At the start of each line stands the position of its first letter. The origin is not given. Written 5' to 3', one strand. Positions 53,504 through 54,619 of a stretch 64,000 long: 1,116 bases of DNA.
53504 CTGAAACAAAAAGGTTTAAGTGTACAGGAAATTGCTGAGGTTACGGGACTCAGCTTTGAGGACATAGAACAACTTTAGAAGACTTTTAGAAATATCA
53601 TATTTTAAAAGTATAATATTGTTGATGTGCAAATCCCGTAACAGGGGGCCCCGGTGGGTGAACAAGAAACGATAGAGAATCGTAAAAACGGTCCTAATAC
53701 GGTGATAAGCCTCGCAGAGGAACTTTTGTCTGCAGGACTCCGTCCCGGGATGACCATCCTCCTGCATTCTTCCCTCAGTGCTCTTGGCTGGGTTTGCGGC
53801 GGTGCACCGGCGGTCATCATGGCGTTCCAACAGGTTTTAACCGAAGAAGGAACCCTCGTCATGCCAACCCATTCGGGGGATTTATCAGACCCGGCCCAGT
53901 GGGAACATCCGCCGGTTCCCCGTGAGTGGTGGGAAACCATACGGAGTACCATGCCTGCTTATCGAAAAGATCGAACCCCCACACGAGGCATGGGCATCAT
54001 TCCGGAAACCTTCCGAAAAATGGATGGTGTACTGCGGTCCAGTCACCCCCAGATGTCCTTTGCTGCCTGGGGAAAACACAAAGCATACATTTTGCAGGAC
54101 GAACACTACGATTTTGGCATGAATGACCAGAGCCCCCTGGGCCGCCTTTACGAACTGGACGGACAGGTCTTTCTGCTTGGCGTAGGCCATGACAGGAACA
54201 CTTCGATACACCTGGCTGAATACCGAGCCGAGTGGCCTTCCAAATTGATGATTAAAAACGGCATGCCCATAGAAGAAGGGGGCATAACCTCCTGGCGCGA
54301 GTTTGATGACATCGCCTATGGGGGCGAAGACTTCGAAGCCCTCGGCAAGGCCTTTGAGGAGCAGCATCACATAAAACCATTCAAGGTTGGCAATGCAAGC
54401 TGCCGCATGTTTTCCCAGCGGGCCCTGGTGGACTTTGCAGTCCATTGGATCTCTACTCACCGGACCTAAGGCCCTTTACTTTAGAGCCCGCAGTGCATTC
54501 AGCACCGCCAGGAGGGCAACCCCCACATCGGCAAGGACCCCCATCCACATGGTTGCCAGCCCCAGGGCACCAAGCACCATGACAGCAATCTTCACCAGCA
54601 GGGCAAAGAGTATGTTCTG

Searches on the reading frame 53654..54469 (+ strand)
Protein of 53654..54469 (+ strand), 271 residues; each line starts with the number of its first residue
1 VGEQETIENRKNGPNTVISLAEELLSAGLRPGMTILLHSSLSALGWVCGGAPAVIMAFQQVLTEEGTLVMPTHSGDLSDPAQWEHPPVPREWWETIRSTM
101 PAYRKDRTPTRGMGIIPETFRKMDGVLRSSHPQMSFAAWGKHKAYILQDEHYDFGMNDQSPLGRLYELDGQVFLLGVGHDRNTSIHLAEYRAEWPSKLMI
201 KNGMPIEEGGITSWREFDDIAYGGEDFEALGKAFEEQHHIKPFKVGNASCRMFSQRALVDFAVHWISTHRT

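Call 3: search_protein_families(library=pfam, proteins=[window:53654-54469:+], max_evalue=0.01)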
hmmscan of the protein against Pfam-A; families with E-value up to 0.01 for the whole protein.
window:53654-54469:+ (271 aa): 1 family
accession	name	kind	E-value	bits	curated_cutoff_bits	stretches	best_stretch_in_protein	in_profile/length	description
PF02522.19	Antibiotic_NAT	-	9.7e-95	317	25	1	36-266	1-231/232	Aminoglycoside 3-N-acetyltransferase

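Call 4: search_protein_families(library=ncbifam, proteins=[window:53654-54469:+], max_evalue=0.01)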
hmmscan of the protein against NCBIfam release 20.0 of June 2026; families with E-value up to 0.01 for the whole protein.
window:53654-54469:+ (271 aa): 5 families
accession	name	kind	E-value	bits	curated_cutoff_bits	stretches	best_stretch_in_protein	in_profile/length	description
NF033082.0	AAC_3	equivalog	3.9e-51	173.9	270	1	18-269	4-261/262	aminoglycoside 3-N-acetyltransferase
NF033180.1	AAC_3_VIII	exception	1.5e-38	132.6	560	1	1-228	1-225/286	aminoglycoside N-acetyltransferase AAC(3)-VIII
NF033081.0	AAC_3_IV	equivalog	2.9e-34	118.6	420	1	20-266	4-226/252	AAC(3)-IV family aminoglycoside N-acetyltransferase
NF033080.0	AAC_3_II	subfamily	9.5e-29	100.7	480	1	18-269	5-265/268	AAC(3)-II family aminoglycoside N-acetyltransferase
NF033612.0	AAC_3_VIa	exception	1.1e-15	57.6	675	1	19-266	24-279/298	aminoglycoside N-acetyltransferase AAC(3)-VIa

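Call 8: find_encoding_contigs(protein=window:53654-54469:+, flank=10000, max_places=10)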
Protein window:53654-54469:+ (271 aa): 2 contigs read that carry it; 1 place shown.
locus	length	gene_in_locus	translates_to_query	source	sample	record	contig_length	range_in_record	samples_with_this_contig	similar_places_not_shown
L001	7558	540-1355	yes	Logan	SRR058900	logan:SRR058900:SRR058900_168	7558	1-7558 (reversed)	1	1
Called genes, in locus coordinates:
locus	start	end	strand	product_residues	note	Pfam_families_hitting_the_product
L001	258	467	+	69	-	-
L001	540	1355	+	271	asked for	PF02522:Antibiotic_NAT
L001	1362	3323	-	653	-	PF00122:E1-E2_ATPase, PF00702:Hydrolase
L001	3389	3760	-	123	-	PF01022:HTH_5, PF12840:HTH_20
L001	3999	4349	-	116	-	PF09966:DUF2200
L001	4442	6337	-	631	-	PF13439:Glyco_transf_4, PF13579:Glyco_trans_4_4, PF00534:Glycos_transf_1, PF13524:Glyco_trans_1_2 (weak), PF13692:Glyco_trans_1_4, PF01553:Acyltransferase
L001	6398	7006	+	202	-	PF00293:NUDIX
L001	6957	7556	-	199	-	?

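Call 9: search_solved_structures(query=window:53654-54469:+, max_evalue=0.001, show_alignments=1)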
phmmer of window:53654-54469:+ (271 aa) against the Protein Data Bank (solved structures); distinct sequences matched with E-value up to 0.001: 21.
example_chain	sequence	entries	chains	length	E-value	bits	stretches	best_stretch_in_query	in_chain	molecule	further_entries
2nyg_A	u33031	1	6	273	3.4e-81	276.3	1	12-267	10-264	YokD protein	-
3ijw_A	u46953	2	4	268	6.9e-81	275.3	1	13-266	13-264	Aminoglycoside N3-acetyltransferase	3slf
3e4f_A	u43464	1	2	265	7.1e-81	275.2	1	13-266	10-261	Aminoglycoside N3-acetyltransferase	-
3sma_A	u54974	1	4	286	1.6e-79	270.8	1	19-270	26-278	FrbF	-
3n0s_A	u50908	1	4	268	1.7e-79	270.7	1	13-266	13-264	Aminoglycoside N3-acetyltransferase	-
3kzl_A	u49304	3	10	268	1.7e-79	270.7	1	13-266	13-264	Aminoglycoside N3-acetyltransferase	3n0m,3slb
7lap_A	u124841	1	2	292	3.6e-34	122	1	7-269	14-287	Aminoglycoside N(3)-acetyltransferase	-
7mqk_A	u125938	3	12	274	1.1e-26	97.4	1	12-268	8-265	Aminoglycoside N(3)-acetyltransferase III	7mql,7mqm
7q0q_A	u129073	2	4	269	1.1e-26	97.4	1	12-268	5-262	Aminoglycoside N(3)-acetyltransferase III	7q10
7q1d_A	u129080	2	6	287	1.2e-26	97.3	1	12-268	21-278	Aminoglycoside N(3)-acetyltransferase III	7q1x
5ht0_A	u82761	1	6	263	2e-26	96.6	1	16-267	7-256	Aminoglycoside acetyltransferase HMB0005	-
6mn0_A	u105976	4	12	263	4.8e-25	92.1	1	16-267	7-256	Aminoglycoside N(3)-acetyltransferase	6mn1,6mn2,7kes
6mmz_A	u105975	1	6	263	4.9e-25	92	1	16-267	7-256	Aminoglycoside N(3)-acetyltransferase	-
6mn3_A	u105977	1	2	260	3.7e-23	85.9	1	20-262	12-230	Aminoglycoside N(3)-acetyltransferase, AAC(3)-IVa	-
6mn4_A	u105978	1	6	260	8.6e-22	81.4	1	20-262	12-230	Aminoglycoside N(3)-acetyltransferase, AAC(3)-IVa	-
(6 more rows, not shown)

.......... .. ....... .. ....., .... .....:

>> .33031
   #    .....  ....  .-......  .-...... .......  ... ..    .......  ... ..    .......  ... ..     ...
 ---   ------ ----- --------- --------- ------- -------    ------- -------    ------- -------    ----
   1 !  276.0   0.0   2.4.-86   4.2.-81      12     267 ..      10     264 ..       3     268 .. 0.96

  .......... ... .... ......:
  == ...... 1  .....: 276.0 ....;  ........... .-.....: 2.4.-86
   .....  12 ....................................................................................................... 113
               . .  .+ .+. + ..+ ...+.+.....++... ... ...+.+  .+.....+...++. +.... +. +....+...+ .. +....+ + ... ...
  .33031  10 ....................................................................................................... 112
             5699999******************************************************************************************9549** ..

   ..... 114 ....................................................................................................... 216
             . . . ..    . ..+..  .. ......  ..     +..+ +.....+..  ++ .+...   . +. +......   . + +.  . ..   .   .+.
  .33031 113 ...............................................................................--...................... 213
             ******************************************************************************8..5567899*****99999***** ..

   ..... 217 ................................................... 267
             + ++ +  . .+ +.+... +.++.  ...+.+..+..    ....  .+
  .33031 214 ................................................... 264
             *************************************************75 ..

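Call 10: find_homologous_proteins(query=window:53654-54469:+, max_evalue=1e-20)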
Query window:53654-54469:+ (271 aa): 7360 proteins with E <= 1e-20 among 8000 candidates; the best 120 are listed.
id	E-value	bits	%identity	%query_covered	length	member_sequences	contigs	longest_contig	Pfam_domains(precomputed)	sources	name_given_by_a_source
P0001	3.5e-186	636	100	100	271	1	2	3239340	PF02522.20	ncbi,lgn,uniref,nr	ncbi:aminoglycoside N(3)-acetyltransferase [Gracilinema caldarium]|uniref:Aminoglycoside N(3)-acetyl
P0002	1.6e-150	519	81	100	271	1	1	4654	PF02522.20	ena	-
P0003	1.6e-147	509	81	100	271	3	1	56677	PF02522.20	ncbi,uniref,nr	ncbi:aminoglycoside N(3)-acetyltransferase [Gracilinema caldarium]|uniref:aminoglycoside N(3)-acetyl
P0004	1.2e-146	506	79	100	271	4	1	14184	PF02522.20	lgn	-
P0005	1.1e-144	499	79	100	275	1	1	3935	PF02522.20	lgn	-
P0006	1.5e-140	486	77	100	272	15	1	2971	PF02522.20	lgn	-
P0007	2.1e-112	394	60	100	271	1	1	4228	PF02522.20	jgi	jgi:aminoglycoside 3-N-acetyltransferase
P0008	3.1e-111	390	60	100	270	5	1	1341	PF02522.20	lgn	-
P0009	5.4e-111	389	59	100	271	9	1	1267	PF02522.20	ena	-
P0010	5.6e-111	389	60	100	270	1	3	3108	PF02522.20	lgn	-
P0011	7.5e-111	388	60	100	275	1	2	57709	PF02522.20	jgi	jgi:aminoglycoside 3-N-acetyltransferase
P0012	7.9e-111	388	59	100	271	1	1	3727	PF02522.20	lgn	-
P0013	9.6e-110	385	60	100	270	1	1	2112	PF02522.20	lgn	-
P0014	1.4e-109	384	58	100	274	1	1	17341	PF02522.20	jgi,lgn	-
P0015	2.9e-109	383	59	100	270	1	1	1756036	PF02522.20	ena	-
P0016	4.7e-109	383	60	100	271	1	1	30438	PF02522.20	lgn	-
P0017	2.7e-108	380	58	100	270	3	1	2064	PF02522.20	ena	-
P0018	8.9e-108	378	57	100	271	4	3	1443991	PF02522.20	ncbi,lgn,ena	-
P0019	5.4e-107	376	59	100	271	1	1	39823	PF02522.20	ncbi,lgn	-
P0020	3.4e-106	373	56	100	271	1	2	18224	PF02522.20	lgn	-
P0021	6.4e-106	372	56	100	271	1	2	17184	PF02522.20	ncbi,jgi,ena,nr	ncbi:MAG: AAC(3) family N-acetyltransferase [Treponema sp.]|nr:AAC(3) family N-acetyltransferase [Tr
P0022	1.9e-105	371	60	100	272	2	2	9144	PF02522.20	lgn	-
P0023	2.3e-105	370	55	100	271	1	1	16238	PF02522.20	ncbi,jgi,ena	ncbi:MAG: AAC(3) family N-acetyltransferase [Treponema sp.]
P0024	3.2e-105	370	57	100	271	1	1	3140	PF02522.20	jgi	-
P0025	3.7e-105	370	60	100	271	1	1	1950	PF02522.20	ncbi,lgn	-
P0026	4.4e-105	369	59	100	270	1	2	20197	PF02522.20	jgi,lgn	jgi:Aminoglycoside N3''-acetyltransferase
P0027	1.0e-104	368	59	100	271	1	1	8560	PF02522.20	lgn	-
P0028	1.1e-104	368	56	98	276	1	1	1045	PF02522.20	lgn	-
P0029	4.5e-104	366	60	99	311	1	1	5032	PF02522.20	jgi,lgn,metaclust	metaclust:\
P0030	5.5e-104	366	56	100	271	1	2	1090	PF02522.20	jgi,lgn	-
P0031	5.8e-104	366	59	99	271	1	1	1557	PF02522.20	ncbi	-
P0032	1.1e-103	365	55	100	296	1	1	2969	PF02522.20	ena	-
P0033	1.2e-103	365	57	100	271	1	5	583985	PF02522.20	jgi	jgi:aminoglycoside 3-N-acetyltransferase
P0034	2.2e-103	364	56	100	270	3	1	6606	PF02522.20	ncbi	-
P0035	5.1e-103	363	55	100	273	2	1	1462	PF02522.20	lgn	-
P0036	6.3e-103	362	58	100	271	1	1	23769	PF02522.20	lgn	-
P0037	1.7e-102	361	56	100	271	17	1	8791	PF02522.20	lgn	-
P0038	2.6e-102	360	58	100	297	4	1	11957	PF02522.20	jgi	-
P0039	3.1e-102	360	56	100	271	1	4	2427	PF02522.20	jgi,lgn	jgi:aminoglycoside 3-N-acetyltransferase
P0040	5.3e-102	359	59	100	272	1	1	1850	PF02522.20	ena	-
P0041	7.8e-102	359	57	100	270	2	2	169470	PF02522.20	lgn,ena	-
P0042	1.0e-101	358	56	100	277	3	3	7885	PF02522.20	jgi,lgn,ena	-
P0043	1.2e-101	358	61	88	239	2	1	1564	PF02522.20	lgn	-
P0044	1.3e-101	358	57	100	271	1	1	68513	PF02522.20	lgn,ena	-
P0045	1.9e-101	358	54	100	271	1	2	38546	PF02522.20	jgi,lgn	jgi:aminoglycoside 3-N-acetyltransferase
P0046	3.1e-101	357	56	99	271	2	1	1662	PF02522.20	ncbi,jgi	-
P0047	4.3e-101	356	56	100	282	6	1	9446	PF02522.20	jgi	jgi:aminoglycoside 3-N-acetyltransferase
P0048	1.4e-100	355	59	100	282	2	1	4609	PF02522.20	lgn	-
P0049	1.8e-100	354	58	96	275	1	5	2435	PF02522.20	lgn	-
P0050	2.8e-100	354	57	100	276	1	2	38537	PF02522.20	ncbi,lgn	-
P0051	5.2e-100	353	55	100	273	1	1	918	PF02522.20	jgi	jgi:aminoglycoside 3-N-acetyltransferase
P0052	5.7e-100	353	57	100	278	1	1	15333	PF02522.20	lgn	-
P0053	1.7e-99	351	55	100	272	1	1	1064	PF02522.20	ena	-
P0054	2.0e-99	351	56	100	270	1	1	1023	PF02522.20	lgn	-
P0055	2.3e-99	351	57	100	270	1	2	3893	PF02522.20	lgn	-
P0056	3.0e-99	350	56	100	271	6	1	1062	PF02522.20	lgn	-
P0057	3.4e-99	350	55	100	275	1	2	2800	PF02522.20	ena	-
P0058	4.5e-99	350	54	100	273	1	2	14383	PF02522.20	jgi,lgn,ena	-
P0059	4.8e-99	350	58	100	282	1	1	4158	PF02522.20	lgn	-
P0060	6.8e-99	349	58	95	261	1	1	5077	PF02522.20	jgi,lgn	jgi:aminoglycoside 3-N-acetyltransferase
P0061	9.5e-99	349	58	95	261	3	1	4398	PF02522.20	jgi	jgi:aminoglycoside 3-N-acetyltransferase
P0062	1.3e-98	348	56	100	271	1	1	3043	PF02522.20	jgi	jgi:aminoglycoside 3-N-acetyltransferase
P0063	1.5e-98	348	56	100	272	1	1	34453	PF02522.20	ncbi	-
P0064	1.8e-98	348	55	99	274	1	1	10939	PF02522.20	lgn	-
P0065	2.1e-98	348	56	100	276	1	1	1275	PF02522.20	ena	-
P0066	2.3e-98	347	55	100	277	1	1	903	PF02522.20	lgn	-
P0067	7.8e-98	346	57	100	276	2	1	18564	PF02522.20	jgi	-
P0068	8.2e-98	346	56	100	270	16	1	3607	PF02522.20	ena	-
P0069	9.4e-98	345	57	100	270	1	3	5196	PF02522.20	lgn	-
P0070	1.2e-97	345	53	100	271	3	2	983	PF02522.20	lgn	-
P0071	2.4e-97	344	56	100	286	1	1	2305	PF02522.20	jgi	-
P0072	2.9e-97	344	57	100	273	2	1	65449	PF02522.20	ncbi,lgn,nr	ncbi:MAG: AAC(3) family N-acetyltransferase [Anaerolineae bacterium]|nr:AAC(3) family N-acetyltransf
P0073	3.5e-97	344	57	100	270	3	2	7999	PF02522.20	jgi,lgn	jgi:aminoglycoside 3-N-acetyltransferase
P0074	3.5e-97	344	58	95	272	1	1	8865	PF02522.20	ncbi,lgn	-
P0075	4.1e-97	343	55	100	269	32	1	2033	PF02522.20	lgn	-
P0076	4.3e-97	343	57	100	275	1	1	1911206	PF02522.20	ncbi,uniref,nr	ncbi:aminoglycoside N(3)-acetyltransferase [Aggregatilinea lenta]|uniref:aminoglycoside N(3)-acetylt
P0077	5.0e-97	343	59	100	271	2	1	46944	PF02522.20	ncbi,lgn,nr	ncbi:MAG: AAC(3) family N-acetyltransferase [Thermoflexales bacterium]|nr:AAC(3) family N-acetyltran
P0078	6.0e-97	343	57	100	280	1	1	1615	PF02522.20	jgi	jgi:aminoglycoside 3-N-acetyltransferase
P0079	6.0e-97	343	54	100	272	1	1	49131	PF02522.20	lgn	-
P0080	7.1e-97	343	58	100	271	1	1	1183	PF02522.20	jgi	-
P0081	7.7e-97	342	55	99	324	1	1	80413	PF02522.20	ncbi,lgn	-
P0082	8.4e-97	342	56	100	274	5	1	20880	PF02522.20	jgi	-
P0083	1.6e-96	341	55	100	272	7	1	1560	PF02522.20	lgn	-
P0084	2.3e-96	341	55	100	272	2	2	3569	PF02522.20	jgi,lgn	jgi:aminoglycoside 3-N-acetyltransferase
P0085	2.3e-96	341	53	100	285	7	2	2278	PF02522.20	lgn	-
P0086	2.4e-96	341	52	100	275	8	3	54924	PF02522.20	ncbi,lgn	-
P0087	3.1e-96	340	59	93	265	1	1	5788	PF02522.20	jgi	jgi:aminoglycoside 3-N-acetyltransferase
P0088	3.7e-96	340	55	100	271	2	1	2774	PF02522.20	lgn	-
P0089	8.0e-96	339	56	100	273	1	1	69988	PF02522.20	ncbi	-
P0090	9.7e-96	339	57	99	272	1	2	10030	PF02522.20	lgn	-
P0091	9.8e-96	339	55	100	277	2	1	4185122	PF02522.20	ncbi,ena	-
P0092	1.1e-95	339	56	100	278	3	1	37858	PF02522.20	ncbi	-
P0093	1.4e-95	338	53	100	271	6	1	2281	PF02522.20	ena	-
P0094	1.5e-95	338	54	100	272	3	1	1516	PF02522.20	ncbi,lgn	-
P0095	2.0e-95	338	56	100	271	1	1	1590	PF02522.20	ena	-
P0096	2.1e-95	338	55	100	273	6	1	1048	PF02522.20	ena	-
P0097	2.6e-95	337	56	100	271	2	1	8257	PF02522.20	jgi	jgi:aminoglycoside 3-N-acetyltransferase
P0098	2.8e-95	337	56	100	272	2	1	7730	PF02522.20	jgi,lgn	jgi:aminoglycoside 3-N-acetyltransferase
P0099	2.9e-95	337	56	100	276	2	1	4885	PF02522.20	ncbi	-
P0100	3.1e-95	337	56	100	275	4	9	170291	PF02522.20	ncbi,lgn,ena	-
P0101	3.1e-95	337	57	100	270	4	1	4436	PF02522.20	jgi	jgi:aminoglycoside 3-N-acetyltransferase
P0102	3.3e-95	337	55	99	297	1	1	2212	PF02522.20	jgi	jgi:aminoglycoside 3-N-acetyltransferase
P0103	4.2e-95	337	54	99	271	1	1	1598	PF02522.20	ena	-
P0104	5.1e-95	336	56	100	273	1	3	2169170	PF02522.20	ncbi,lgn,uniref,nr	ncbi:aminoglycoside N(3)-acetyltransferase [Kosmotoga pacifica]|uniref:Aminoglycoside N(3)-acetyltra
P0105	5.4e-95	336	53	100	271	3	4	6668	PF02522.20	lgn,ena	-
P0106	6.0e-95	336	53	100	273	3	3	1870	PF02522.20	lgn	-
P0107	6.4e-95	336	56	100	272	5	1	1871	PF02522.20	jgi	jgi:aminoglycoside 3-N-acetyltransferase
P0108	6.5e-95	336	56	100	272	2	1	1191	PF02522.20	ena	-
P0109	6.6e-95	336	53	100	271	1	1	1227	PF02522.20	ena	-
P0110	8.7e-95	336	56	100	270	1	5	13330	PF02522.20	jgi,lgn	jgi:aminoglycoside 3-N-acetyltransferase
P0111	9.0e-95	336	54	100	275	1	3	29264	PF02522.20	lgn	-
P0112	9.7e-95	336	55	100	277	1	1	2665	PF02522.20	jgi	jgi:aminoglycoside 3-N-acetyltransferase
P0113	9.7e-95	336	56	100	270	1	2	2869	PF02522.20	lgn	-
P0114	1.2e-94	335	55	100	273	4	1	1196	PF02522.20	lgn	-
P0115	1.2e-94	335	56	100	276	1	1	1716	PF02522.20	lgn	-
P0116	1.6e-94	335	53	100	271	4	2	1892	PF02522.20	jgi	jgi:aminoglycoside 3-N-acetyltransferase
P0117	1.7e-94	335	56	100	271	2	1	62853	PF02522.20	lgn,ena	-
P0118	1.8e-94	335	56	100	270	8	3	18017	PF02522.20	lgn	-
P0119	1.8e-94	335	55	100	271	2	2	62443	PF02522.20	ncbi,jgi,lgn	jgi:aminoglycoside 3-N-acetyltransferase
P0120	2.0e-94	335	56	100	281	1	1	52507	PF02522.20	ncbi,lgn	-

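Call 12: find_encoding_contigs(protein=P0003, flank=10000, max_places=4)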
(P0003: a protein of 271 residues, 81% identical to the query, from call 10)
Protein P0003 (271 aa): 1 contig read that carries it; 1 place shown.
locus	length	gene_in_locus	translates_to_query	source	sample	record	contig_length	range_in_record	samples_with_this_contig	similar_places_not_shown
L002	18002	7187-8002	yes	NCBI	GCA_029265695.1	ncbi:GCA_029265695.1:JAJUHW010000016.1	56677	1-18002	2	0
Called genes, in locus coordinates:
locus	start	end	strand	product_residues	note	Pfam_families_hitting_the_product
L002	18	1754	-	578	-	PF02518:HATPase_c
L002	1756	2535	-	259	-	PF00497:SBP_bac_3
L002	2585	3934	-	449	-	PF01554:MatE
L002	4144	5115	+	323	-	PF00294:PfkB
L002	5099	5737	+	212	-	PF00484:Pro_CA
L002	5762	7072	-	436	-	-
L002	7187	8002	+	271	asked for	PF02522:Antibiotic_NAT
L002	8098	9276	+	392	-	PF03721:UDPG_MGDP_dh_N, PF00984:UDPG_MGDP_dh, PF03720:UDPG_MGDP_dh_C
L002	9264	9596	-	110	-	-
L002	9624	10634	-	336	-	-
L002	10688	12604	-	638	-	PF13439:Glyco_transf_4, PF13579:Glyco_trans_4_4, PF00534:Glycos_transf_1, PF13692:Glyco_trans_1_4, PF13524:Glyco_trans_1_2 (weak), PF01553:Acyltransferase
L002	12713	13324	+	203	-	PF00293:NUDIX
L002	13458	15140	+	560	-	PF00916:Sulfate_transp, PF01740:STAS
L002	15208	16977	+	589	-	PF00664:ABC_membrane, PF00005:ABC_tran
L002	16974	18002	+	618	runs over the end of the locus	PF00664:ABC_membrane, PF02463:SMC_N (weak), PF00005:ABC_tran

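Call 13: find_encoding_contigs(protein=P0004, flank=10000, max_places=4)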
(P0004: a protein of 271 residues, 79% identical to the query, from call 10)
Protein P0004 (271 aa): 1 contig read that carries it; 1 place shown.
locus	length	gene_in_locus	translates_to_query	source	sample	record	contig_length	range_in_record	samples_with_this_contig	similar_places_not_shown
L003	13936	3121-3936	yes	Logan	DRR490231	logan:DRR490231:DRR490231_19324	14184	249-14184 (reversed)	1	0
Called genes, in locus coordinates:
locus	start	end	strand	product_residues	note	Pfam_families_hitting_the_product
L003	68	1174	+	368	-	PF00294:PfkB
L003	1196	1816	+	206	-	PF00484:Pro_CA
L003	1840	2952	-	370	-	-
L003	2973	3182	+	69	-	-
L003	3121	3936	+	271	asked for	PF02522:Antibiotic_NAT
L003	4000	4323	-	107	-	-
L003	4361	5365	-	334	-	-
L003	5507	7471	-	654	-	PF13439:Glyco_transf_4, PF13579:Glyco_trans_4_4, PF00534:Glycos_transf_1, PF13692:Glyco_trans_1_4, PF13524:Glyco_trans_1_2, PF01553:Acyltransferase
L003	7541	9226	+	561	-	PF00916:Sulfate_transp, PF01740:STAS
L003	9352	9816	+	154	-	PF00293:NUDIX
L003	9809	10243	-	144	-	PF01850:PIN, PF13470:PIN_3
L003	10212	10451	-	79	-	PF19891:DUF6364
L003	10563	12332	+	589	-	PF00664:ABC_membrane, PF00005:ABC_tran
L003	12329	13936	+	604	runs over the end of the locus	PF00664:ABC_membrane, PF00005:ABC_tran, PF02463:SMC_N, PF13304:AAA_21 (faint)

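Call 52: search_protein_families(library=ncbifam, proteins=[L002:9264-9596:-, L002:9624-10634:-], max_evalue=0.1)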
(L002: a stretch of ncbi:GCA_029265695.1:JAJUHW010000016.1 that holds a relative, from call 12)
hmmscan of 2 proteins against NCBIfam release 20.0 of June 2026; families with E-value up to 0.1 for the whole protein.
L002:9264-9596:- (110 aa): 1 family
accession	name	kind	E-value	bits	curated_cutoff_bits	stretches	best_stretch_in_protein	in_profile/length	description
NF041095.1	dival_cat_tol_CutA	equivalog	0.0065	16.6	120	1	71-102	56-87/100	divalent-cation tolerance protein CutA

L002:9624-10634:- (336 aa): 0 families
